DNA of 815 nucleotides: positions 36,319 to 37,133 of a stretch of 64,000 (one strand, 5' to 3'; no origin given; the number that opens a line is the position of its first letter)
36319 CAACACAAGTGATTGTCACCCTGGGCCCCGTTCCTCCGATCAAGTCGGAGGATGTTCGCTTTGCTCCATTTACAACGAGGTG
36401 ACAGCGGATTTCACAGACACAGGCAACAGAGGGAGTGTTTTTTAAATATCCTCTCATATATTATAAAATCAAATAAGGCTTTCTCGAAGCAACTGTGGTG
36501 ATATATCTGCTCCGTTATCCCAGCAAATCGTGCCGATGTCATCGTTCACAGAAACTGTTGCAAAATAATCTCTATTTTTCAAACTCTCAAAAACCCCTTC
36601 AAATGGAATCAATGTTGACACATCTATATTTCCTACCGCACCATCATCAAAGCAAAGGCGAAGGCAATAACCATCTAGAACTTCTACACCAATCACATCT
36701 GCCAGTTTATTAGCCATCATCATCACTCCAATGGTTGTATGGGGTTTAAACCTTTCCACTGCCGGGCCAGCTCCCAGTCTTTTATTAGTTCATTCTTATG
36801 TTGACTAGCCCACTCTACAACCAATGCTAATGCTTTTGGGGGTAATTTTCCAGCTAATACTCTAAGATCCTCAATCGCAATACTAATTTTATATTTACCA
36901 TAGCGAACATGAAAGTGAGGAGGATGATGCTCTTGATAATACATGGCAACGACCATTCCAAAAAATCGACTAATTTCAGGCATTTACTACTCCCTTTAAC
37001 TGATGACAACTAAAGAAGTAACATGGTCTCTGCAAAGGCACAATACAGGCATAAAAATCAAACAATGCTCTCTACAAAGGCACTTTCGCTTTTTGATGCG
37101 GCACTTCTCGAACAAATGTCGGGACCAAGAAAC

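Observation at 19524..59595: Very dense family of dispersed palindromic REP/MITE-like repeats occupying most accessory intergenic spaces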

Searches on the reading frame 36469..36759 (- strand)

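Call 58: search_protein_families(library=pfam, max_evalue=0.001, proteins=[window:36469-36759:-])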
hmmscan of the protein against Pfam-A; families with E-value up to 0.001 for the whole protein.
window:36469-36759:- (96 aa): 1 family
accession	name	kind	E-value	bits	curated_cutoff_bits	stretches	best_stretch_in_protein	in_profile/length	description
PF10387.14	DUF2442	-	2.2e-13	50.6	23.9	1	22-92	1-67/72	Protein of unknown function (DUF2442)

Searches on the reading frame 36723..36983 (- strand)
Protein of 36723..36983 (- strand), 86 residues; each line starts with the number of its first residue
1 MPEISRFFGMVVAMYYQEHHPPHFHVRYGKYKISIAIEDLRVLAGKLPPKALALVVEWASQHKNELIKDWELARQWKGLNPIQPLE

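Call 58: search_protein_families(library=pfam, max_evalue=0.001, proteins=[window:36723-36983:-])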
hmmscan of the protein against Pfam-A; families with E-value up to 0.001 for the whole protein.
window:36723-36983:- (86 aa): 1 family
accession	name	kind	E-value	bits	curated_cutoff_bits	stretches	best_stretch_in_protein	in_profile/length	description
PF13711.11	DUF4160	-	4.4e-23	81.7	23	1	9-71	1-65/65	Domain of unknown function (DUF4160)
